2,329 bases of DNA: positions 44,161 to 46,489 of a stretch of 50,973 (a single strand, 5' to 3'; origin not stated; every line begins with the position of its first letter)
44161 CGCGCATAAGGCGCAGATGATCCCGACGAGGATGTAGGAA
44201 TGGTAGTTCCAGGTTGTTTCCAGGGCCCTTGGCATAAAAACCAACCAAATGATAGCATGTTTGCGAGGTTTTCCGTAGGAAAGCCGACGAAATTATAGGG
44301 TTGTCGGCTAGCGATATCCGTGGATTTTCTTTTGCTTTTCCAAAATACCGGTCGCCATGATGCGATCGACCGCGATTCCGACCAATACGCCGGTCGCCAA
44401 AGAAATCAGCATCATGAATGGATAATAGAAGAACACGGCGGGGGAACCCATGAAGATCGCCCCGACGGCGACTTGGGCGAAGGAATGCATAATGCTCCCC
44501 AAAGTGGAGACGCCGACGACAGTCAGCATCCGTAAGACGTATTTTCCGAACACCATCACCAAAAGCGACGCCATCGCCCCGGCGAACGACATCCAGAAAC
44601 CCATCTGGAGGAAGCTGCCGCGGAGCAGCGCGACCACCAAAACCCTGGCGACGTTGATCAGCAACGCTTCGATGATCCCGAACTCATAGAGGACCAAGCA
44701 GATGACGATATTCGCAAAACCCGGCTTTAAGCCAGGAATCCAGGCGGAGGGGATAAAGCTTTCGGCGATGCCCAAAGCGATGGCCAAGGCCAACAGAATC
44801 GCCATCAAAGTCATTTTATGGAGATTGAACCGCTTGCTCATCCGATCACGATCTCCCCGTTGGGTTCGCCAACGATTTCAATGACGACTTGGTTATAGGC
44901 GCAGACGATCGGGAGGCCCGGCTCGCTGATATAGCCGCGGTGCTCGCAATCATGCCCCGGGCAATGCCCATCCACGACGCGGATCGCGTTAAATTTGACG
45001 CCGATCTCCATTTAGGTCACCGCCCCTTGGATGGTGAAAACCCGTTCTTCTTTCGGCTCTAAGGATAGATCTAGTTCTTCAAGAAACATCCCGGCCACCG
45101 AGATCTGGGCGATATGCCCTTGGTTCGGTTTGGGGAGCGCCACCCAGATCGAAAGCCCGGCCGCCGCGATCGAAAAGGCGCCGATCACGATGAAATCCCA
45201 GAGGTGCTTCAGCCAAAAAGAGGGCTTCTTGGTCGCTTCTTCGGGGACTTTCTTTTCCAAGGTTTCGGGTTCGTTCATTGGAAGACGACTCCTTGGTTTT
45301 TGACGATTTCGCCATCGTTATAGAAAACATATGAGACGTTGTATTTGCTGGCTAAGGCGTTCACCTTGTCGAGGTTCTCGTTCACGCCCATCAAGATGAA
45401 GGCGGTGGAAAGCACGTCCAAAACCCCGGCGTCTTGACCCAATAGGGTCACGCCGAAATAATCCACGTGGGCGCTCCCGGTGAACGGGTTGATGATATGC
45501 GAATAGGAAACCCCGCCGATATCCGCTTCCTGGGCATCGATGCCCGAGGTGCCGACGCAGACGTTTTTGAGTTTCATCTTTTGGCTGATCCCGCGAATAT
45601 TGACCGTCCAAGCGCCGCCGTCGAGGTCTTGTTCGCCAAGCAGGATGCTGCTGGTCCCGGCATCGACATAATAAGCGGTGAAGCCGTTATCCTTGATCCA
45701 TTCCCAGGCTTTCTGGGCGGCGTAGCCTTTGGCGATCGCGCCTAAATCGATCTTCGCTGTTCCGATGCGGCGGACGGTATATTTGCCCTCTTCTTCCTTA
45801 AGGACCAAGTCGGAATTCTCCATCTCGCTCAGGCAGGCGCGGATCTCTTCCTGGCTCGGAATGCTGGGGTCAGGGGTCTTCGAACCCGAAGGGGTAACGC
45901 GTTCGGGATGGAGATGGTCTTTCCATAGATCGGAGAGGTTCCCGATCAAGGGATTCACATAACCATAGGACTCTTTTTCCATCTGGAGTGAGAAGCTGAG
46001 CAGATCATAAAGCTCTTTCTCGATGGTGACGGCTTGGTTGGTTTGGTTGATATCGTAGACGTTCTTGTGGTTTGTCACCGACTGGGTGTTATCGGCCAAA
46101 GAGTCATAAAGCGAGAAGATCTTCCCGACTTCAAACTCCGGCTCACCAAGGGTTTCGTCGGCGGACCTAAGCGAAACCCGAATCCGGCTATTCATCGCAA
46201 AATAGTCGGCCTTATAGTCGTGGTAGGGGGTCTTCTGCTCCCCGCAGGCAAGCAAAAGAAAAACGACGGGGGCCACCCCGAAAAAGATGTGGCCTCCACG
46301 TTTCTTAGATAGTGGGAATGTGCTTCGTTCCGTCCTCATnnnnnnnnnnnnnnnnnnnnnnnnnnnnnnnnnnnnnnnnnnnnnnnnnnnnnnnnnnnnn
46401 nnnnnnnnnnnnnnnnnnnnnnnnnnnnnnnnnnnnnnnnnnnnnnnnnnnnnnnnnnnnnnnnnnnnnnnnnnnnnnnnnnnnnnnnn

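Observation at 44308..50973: Non-canonical Rnf locus: rnfCDGEA, two small Cys-rich membrane proteins instead of RnfB, then ApbE, NusG-II and a Gx transporter in one overlapping operon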

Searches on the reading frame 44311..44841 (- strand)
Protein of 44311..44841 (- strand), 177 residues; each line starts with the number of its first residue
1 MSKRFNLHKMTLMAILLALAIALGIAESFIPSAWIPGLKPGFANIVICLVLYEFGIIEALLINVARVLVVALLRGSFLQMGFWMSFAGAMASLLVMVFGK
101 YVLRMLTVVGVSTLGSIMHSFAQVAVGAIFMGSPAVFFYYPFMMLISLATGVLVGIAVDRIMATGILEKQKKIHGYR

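Call 7: search_protein_families(library=pfam, max_evalue=0.01, proteins=[window:44311-44841:-])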
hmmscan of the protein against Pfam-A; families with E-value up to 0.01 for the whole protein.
window:44311-44841:- (177 aa): 1 family
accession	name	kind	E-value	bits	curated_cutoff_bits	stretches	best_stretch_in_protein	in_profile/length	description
PF07456.16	Hpre_diP_synt_I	-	2e-33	115.9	30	1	16-159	1-145/147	Heptaprenyl diphosphate synthase component I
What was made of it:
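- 44308..44841 (-): eetB homolog (PF07456 'Hpre_diP_synt_I', also called the Gx transporter family; 177 aa). ECF-S-type component of the FAD exporter that supplies ApbE. PF07456, E 2e-33 (call 7).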

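Call 8: search_protein_families(library=ncbifam, max_evalue=0.01, proteins=[window:44311-44841:-])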
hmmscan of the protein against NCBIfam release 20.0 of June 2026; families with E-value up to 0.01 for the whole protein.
window:44311-44841:- (177 aa): 0 families

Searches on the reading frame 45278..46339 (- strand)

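Call 7: search_protein_families(library=pfam, max_evalue=0.01, proteins=[window:45278-46339:-])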
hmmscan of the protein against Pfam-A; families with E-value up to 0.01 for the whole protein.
window:45278-46339:- (354 aa): 1 family
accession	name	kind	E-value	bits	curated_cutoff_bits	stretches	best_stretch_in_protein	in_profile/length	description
PF02424.20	ApbE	-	4.7e-44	151.3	25.6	1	49-328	1-257/266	ApbE family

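Call 8: search_protein_families(library=ncbifam, max_evalue=0.01, proteins=[window:45278-46339:-])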
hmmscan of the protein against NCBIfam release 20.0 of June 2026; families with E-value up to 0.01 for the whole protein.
window:45278-46339:- (354 aa): 2 families
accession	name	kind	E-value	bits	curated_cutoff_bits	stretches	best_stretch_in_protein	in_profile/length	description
NF007774.0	PRK10461.1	equivalog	5e-11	42.1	498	1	95-324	88-315/351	FAD:protein FMN transferase ApbE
NF008770.0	PRK11798.2-6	equivalog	0.0026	17.6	198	1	204-264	12-74/144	ClpXP protease specificity-enhancing factor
